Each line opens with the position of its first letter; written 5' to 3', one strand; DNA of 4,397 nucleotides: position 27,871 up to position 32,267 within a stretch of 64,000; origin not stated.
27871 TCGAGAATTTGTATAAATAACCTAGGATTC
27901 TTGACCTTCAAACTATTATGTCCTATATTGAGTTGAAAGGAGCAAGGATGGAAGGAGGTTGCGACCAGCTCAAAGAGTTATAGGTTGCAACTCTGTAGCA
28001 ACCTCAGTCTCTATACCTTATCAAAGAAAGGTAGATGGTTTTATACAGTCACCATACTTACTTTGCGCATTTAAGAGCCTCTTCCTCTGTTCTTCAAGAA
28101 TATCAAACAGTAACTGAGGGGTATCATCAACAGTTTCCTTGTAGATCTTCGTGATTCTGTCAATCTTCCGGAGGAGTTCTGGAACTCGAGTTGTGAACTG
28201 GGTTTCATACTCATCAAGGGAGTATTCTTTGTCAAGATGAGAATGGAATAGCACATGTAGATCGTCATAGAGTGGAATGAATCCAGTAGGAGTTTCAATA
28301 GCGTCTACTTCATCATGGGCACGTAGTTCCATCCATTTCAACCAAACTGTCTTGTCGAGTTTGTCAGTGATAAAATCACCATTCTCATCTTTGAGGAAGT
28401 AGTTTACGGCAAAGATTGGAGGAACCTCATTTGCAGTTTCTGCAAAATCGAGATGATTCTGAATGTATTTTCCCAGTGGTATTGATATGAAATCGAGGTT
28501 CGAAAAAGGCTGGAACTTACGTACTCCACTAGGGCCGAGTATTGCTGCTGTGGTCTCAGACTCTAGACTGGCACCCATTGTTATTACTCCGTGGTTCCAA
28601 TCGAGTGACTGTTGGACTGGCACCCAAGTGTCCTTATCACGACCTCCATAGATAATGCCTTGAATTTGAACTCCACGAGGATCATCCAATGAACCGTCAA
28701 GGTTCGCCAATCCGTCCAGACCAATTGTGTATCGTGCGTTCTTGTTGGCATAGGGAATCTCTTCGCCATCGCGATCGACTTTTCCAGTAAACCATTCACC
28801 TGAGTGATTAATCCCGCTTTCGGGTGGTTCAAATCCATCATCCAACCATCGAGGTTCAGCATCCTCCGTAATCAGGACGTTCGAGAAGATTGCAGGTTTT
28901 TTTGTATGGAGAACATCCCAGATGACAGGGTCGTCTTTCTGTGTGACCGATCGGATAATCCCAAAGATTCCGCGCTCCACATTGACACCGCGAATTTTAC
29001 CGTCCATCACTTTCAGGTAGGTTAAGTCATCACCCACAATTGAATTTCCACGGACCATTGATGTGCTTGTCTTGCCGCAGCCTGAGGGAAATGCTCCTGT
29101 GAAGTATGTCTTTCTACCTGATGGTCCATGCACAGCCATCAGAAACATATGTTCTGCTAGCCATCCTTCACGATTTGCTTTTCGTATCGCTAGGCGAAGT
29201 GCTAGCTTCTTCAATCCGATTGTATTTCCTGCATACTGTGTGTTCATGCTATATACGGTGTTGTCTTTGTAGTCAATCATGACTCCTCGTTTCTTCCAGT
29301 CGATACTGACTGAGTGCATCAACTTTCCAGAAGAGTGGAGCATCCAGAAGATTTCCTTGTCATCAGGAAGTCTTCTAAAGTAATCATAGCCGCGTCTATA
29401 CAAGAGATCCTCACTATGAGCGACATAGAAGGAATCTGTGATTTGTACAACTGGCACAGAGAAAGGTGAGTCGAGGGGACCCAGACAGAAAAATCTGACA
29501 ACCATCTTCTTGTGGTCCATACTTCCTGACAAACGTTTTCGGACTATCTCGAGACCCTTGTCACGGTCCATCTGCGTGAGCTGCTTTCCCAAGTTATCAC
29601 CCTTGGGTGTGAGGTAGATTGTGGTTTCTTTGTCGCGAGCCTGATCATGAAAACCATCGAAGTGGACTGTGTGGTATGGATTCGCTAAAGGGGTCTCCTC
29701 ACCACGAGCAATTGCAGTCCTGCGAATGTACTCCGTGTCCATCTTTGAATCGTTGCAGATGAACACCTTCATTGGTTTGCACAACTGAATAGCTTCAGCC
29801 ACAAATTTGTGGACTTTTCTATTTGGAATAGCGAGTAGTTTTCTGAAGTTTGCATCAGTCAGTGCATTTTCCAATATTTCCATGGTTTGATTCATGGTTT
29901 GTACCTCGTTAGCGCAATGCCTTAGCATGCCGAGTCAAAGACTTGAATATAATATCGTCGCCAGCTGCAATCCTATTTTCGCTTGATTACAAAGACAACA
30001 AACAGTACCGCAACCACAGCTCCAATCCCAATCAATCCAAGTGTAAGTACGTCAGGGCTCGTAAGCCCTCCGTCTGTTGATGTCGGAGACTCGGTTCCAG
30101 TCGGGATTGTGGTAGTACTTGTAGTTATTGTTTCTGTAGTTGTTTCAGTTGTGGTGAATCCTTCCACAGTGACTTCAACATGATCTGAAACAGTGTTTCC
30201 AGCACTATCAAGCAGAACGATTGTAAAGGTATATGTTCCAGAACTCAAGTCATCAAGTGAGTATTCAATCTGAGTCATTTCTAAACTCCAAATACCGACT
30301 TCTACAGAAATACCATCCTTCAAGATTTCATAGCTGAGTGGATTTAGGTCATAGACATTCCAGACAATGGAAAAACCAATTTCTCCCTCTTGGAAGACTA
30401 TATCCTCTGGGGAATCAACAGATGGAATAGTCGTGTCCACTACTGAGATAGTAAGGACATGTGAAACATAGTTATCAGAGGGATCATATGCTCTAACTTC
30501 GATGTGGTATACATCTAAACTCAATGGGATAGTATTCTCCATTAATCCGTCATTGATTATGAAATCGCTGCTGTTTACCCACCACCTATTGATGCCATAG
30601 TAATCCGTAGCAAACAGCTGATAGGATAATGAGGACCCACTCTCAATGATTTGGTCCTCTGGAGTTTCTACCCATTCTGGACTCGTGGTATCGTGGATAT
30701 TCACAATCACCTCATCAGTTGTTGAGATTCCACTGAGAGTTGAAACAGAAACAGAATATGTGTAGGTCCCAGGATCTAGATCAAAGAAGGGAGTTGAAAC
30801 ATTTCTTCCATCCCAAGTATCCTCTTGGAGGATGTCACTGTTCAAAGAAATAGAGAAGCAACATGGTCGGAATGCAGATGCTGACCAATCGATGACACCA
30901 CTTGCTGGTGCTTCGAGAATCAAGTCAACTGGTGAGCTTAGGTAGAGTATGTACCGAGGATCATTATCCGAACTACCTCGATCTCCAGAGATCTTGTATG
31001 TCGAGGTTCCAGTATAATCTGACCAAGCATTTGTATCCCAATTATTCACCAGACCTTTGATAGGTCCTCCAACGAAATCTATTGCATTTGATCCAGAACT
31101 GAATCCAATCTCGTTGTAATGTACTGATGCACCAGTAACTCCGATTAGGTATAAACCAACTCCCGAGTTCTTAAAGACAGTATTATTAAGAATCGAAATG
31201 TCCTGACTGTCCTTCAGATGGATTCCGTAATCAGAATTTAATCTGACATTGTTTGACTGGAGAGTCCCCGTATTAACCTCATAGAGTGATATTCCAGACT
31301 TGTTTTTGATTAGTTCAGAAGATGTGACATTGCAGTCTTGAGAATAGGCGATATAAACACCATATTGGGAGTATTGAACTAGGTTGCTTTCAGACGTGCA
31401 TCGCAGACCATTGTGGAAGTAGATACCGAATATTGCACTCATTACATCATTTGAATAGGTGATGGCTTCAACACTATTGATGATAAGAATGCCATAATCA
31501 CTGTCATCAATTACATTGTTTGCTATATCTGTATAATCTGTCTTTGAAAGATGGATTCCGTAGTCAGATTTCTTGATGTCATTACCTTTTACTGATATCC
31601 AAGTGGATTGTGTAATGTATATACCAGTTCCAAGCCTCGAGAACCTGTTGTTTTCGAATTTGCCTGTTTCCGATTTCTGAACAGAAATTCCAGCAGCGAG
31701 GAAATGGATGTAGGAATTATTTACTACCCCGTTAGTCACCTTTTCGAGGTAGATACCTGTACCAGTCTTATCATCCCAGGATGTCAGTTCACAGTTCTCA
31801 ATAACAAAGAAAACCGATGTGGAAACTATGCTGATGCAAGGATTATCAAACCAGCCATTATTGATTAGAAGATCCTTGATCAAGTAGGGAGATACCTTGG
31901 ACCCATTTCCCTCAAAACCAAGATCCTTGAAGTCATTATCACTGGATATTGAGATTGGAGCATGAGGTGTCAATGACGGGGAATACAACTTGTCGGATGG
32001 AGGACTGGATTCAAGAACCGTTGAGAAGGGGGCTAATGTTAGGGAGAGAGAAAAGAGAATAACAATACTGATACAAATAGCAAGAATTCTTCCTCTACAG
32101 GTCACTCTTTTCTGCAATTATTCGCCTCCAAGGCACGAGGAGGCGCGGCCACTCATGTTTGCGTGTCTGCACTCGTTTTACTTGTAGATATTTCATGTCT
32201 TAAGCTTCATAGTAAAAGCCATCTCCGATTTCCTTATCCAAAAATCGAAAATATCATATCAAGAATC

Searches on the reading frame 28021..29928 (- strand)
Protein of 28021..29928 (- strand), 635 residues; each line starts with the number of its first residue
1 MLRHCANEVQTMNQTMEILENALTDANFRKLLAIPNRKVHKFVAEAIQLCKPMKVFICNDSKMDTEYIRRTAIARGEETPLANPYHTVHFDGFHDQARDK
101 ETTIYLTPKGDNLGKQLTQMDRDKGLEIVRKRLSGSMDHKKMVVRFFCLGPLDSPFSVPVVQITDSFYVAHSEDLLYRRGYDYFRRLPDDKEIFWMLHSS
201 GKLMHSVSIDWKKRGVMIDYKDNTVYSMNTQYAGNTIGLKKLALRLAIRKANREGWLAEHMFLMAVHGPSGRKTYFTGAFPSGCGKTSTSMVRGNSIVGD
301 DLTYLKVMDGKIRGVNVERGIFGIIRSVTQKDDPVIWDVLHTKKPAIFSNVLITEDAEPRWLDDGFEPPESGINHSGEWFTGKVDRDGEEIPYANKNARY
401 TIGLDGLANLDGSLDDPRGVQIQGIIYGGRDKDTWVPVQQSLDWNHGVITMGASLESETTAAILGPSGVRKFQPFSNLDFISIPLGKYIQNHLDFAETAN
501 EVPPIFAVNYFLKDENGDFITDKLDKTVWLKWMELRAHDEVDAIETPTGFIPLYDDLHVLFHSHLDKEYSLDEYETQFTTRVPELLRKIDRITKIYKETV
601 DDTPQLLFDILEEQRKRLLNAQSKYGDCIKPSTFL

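Call 24: search_protein_families(library=pfam, proteins=[window:28021-29928:-], max_evalue=0.001)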
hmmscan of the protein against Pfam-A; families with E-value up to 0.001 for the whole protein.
window:28021-29928:- (635 aa): 3 families
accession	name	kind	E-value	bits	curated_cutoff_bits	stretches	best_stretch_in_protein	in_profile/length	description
PF00821.23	PEPCK_GTP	-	1e-102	344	23.8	1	256-617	1-357/357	Phosphoenolpyruvate carboxykinase C-terminal P-loop domain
PF17297.7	PEPCK_N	-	8.1e-59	199.3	23.8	1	41-251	1-217/218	Phosphoenolpyruvate carboxykinase N-terminal domain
PF01293.25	PEPCK_ATP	-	1.7e-06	27.4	26.5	1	202-359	145-291/465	Phosphoenolpyruvate carboxykinase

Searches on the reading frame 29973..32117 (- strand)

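Call 24: search_protein_families(library=pfam, proteins=[window:29973-32117:-], max_evalue=0.001)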
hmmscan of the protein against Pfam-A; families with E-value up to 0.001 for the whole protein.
window:29973-32117:- (714 aa): 4 families
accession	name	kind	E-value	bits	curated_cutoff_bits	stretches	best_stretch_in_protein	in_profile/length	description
PF05048.19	NosD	-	1.5e-26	93.6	23.6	2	118-248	15-147/212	Periplasmic copper-binding protein (NosD)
PF13229.12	Beta_helix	-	1.3e-24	87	25.9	2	91-223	22-155/158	Right handed beta helix region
PF22352.2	K319L-like_PKD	-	6.2e-05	23.4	27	0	617-651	50-84/84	K319L-like, PKD domain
PF19077.6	Big_13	-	0.00038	21.3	27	0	617-651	64-100/102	Bacterial Ig-like domain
